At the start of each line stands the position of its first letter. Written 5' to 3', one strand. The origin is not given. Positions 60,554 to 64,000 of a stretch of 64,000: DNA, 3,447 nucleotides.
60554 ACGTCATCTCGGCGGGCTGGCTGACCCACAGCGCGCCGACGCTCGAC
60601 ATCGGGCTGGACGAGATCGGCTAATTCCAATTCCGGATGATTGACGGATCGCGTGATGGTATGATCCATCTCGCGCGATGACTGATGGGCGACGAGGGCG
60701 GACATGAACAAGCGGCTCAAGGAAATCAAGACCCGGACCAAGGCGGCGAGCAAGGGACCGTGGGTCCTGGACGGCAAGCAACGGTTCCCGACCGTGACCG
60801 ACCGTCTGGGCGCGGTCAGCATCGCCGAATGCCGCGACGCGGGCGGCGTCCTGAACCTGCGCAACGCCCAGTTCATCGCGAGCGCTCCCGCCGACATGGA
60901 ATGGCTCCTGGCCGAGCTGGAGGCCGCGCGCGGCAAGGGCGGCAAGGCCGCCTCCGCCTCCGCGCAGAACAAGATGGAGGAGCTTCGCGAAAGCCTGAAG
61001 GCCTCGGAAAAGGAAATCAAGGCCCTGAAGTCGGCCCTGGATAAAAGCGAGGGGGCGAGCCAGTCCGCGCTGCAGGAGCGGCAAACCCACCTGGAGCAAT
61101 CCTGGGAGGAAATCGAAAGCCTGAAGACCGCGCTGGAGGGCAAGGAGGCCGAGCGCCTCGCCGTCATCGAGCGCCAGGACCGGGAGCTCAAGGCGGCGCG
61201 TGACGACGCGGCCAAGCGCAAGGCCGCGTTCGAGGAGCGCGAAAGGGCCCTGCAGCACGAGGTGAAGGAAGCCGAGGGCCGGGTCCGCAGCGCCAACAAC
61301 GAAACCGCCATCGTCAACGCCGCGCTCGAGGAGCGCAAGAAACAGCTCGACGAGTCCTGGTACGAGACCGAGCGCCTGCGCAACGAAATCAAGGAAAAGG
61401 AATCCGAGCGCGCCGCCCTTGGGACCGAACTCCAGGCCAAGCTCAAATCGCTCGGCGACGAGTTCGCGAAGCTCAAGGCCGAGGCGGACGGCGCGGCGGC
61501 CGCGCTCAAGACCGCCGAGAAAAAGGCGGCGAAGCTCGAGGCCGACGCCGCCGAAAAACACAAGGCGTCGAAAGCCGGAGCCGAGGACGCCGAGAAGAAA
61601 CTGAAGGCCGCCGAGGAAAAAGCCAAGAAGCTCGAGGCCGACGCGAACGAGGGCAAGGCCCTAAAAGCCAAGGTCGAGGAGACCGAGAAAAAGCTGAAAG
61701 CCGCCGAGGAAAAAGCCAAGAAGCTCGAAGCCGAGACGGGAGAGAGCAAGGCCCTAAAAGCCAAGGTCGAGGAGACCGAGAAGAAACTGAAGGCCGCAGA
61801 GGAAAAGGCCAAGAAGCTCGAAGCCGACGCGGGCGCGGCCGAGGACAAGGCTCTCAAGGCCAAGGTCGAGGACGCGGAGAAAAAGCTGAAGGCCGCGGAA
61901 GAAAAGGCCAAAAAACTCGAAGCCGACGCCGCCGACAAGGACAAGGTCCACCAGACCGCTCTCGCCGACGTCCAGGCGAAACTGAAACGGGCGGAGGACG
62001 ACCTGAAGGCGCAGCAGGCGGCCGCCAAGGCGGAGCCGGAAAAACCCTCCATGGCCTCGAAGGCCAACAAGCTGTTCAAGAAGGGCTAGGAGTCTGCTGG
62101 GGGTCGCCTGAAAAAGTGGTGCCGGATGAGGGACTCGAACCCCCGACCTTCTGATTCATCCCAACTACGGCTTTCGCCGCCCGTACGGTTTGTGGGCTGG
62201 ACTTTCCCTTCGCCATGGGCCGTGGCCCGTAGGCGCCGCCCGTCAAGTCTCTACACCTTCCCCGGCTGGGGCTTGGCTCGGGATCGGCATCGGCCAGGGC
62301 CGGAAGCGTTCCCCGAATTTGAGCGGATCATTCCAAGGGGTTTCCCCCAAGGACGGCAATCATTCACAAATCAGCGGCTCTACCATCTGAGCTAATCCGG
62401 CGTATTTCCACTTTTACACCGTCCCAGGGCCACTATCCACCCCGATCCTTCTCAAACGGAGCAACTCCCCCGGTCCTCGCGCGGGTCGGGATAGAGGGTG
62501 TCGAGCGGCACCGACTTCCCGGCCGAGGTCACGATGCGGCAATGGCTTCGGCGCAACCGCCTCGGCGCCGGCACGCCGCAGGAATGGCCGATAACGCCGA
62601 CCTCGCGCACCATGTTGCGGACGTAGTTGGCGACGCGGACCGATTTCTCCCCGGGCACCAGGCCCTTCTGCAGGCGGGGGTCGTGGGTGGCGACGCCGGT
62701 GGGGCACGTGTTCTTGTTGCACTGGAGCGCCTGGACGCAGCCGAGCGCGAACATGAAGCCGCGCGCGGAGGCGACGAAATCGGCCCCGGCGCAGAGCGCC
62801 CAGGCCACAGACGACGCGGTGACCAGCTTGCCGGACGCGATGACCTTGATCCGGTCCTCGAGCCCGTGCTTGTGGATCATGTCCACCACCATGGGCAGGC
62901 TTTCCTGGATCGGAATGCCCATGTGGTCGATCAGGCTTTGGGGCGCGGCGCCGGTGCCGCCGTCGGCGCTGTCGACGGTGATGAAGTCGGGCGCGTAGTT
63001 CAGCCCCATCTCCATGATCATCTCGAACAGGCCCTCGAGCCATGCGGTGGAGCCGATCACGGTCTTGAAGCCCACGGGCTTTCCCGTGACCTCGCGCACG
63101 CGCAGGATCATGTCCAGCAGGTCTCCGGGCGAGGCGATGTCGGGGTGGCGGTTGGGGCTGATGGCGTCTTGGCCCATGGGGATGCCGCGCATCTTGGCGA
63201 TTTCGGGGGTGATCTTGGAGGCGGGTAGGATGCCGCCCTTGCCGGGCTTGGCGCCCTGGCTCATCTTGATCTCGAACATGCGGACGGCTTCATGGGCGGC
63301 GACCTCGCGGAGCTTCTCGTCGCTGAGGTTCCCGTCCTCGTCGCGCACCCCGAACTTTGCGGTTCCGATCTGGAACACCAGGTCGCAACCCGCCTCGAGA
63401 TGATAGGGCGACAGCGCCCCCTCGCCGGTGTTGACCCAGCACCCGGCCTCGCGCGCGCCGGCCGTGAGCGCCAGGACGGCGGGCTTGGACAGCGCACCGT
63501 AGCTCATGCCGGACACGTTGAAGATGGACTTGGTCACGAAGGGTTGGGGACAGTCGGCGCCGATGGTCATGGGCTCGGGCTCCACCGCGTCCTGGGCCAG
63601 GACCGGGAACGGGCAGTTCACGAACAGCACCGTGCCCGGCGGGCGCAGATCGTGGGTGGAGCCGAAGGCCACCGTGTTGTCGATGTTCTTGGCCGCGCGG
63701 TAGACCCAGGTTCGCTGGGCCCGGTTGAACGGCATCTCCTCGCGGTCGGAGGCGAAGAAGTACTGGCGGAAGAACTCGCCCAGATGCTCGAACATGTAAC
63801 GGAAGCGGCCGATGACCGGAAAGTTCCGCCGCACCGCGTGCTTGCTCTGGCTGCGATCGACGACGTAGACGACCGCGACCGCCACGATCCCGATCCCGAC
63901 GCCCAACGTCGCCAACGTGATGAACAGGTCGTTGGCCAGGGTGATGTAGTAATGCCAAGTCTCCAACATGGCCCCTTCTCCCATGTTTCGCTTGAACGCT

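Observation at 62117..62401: tRNA-Thr(UGU) gene split by a 209-nt self-splicing-type group I intron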

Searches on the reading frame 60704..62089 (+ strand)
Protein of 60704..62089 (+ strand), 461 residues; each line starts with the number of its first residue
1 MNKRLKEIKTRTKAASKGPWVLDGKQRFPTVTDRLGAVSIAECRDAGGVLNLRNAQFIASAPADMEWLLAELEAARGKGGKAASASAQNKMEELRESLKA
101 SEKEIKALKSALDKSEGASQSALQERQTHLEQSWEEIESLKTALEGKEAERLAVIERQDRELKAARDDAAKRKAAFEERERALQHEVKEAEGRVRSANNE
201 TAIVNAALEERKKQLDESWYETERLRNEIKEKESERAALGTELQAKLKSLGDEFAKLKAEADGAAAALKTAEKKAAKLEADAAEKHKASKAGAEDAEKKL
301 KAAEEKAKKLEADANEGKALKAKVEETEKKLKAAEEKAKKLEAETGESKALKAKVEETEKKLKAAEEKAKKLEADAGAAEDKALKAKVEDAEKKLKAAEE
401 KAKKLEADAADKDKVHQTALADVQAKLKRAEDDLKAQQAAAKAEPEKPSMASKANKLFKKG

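Call 58: search_protein_families(library=pfam, proteins=[window:60704-62089:+], max_evalue=0.01)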
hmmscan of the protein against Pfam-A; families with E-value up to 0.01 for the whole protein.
window:60704-62089:+ (461 aa): 1 family
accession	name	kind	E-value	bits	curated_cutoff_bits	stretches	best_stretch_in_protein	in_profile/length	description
PF09787.14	Golgin_A5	-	0.00075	19.6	31.7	1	66-218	24-178/305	Golgin subfamily A member 5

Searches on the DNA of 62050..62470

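Call 4: search_rna_families(source=window, start=62050, end=62470, threshold=evalue, max_evalue=10, show_alignments=4)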
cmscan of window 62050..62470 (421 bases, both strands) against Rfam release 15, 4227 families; matches with E-value up to 10: 5.
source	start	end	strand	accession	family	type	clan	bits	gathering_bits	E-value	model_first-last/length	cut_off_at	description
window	62180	62382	-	RF00028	Intron_gpI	Intron;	-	39.2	50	1.2e-08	1-253/253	no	Group I catalytic intron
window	62347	62425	-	RF02553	YrlA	Gene; sRNA;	-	15.2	69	2.3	1-114/114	no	Y RNA-like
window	62119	62171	+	RF04354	Plastid-ycf2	Cis-reg;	-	14.6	65.7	3.8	1-75/75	no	Plastid-ycf2 5UTR RNA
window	62121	62171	-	RF01684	mascRNA-menRNA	Gene;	-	13.4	42.5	7.7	1-56/56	no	MALAT1-associated small cytoplasmic RNA/MEN beta RNA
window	62128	62145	-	RF00023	tmRNA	Gene;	CL00001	11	47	0.019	346-363/374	no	transfer-messenger RNA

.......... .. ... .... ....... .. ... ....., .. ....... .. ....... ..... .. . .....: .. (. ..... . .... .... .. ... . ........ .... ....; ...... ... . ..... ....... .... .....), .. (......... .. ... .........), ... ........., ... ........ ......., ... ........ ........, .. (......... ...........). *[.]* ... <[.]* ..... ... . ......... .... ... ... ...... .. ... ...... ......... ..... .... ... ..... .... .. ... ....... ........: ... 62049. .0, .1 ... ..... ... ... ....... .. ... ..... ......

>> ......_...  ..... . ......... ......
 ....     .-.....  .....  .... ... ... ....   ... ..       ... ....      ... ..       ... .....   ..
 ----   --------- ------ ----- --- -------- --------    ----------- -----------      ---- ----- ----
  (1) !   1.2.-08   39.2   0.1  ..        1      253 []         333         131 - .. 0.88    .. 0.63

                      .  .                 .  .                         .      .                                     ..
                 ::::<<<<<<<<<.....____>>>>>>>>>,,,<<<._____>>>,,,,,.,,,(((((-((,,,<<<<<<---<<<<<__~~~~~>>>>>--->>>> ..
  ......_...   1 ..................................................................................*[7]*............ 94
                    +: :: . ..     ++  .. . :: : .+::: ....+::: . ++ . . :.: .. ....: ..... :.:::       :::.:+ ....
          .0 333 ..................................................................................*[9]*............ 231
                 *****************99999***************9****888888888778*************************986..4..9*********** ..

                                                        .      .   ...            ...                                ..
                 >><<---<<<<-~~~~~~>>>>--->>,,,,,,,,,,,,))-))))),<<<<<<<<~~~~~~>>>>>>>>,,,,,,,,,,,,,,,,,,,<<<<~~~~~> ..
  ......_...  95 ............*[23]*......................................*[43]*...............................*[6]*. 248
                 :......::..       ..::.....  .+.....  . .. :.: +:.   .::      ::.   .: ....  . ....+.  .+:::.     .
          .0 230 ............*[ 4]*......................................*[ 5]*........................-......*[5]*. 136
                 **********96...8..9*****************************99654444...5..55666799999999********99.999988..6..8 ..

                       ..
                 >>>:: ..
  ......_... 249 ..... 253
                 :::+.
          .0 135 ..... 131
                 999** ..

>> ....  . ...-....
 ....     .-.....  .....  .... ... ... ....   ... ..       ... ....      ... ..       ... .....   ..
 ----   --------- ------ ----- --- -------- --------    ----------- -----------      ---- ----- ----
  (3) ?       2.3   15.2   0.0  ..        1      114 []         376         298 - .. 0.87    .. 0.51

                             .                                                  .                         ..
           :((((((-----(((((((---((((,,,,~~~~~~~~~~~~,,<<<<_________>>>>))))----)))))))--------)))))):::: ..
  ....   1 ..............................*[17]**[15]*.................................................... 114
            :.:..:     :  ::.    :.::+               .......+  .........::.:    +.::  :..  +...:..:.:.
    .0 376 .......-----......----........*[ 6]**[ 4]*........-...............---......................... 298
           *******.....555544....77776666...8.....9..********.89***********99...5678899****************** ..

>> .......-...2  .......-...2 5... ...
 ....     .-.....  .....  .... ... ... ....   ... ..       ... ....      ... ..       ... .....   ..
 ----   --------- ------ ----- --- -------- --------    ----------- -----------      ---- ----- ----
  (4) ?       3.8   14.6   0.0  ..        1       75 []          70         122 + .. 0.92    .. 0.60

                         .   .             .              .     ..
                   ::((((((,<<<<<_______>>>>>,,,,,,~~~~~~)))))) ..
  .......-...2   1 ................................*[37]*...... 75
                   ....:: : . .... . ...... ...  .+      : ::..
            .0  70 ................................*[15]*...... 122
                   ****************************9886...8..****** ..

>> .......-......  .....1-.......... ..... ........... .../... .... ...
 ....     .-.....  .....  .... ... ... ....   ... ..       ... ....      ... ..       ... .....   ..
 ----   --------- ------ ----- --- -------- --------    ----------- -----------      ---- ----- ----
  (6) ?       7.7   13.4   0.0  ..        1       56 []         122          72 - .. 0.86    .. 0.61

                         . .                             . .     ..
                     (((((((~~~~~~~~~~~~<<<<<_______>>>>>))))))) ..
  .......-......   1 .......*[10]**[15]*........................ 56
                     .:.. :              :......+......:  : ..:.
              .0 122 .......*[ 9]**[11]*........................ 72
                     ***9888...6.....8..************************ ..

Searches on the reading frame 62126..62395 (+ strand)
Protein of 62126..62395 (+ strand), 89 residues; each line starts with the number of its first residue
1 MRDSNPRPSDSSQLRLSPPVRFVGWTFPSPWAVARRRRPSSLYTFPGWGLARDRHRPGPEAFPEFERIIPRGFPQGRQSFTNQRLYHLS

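Call 58: search_protein_families(library=pfam, proteins=[window:62126-62395:+], max_evalue=0.01)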
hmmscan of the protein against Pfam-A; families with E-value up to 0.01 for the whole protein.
window:62126-62395:+ (89 aa): 0 families

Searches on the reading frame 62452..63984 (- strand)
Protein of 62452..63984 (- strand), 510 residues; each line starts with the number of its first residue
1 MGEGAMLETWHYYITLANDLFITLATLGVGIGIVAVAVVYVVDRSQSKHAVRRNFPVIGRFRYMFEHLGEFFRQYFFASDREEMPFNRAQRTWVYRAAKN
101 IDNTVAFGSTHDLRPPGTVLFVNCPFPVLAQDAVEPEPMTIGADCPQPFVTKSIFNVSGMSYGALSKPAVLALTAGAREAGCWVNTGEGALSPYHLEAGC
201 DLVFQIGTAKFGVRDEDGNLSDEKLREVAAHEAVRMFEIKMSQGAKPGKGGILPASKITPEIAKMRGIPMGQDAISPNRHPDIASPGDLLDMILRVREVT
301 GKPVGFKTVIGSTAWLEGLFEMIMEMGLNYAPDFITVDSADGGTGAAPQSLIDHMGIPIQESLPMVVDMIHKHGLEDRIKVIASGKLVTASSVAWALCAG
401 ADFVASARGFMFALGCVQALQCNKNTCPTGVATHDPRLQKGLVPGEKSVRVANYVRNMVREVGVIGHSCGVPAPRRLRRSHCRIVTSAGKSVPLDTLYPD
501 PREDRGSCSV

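Call 13: find_encoding_contigs(protein=window:62452-63984:-, flank=3000, max_places=6)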
Protein window:62452-63984:- (510 aa): no gene with exactly this product is on record in the collection.

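Call 14: find_homologous_proteins(query=window:62452-63984:-, max_evalue=1e-50)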
Query window:62452-63984:- (510 aa): 8000 proteins with E <= 1e-50 among 8000 candidates; the best 120 are listed.
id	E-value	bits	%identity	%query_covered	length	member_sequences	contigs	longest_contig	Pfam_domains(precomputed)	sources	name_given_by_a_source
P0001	0.0e+0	1165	100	99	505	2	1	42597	PF01645.24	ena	-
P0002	4.4e-243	825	70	96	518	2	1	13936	PF01645.24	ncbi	-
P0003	1.2e-242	824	68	98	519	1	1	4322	PF01645.24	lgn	-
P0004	7.4e-241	818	70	97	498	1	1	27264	PF01645.24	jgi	jgi:glutamate synthase domain-containing protein 2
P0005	2.9e-240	816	69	97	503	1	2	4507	PF01645.24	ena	-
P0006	6.3e-240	815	70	96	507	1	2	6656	PF01645.24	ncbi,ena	-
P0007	7.6e-240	815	70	97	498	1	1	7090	PF01645.24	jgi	jgi:glutamate synthase domain-containing protein 2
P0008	8.4e-240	815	70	97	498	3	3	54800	PF01645.24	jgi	jgi:glutamate synthase domain-containing protein 2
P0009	1.2e-239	814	70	96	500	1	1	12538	PF01645.24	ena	-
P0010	1.3e-239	814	68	96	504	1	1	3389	PF01645.24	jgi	jgi:glutamate synthase domain-containing protein 2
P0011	1.9e-239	813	70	95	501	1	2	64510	PF01645.24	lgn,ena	-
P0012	2.2e-239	813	70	96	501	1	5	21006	PF01645.24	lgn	-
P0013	2.6e-239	813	70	96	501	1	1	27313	PF01645.24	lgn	-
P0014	3.3e-239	813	69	96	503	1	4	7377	PF01645.24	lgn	-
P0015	4.4e-239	812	66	99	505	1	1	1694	PF01645.24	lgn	-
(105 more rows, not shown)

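Call 35: find_encoding_contigs(protein=P0001, flank=2000, max_places=3)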
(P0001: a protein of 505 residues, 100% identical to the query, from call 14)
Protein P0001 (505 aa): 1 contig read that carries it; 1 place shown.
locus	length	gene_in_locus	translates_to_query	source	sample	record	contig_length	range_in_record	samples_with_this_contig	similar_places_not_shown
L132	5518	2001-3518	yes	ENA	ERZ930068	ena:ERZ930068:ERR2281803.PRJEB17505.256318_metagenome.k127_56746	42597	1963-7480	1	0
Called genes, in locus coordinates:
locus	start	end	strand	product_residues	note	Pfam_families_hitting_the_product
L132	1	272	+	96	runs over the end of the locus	PF04358:DsrC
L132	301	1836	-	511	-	PF00501:AMP-binding, PF13193:AMP-binding_C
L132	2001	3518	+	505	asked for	PF01645:Glu_synthase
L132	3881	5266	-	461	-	-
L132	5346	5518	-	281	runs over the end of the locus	PF02749:QRPTase_N, PF01729:QRPTase_C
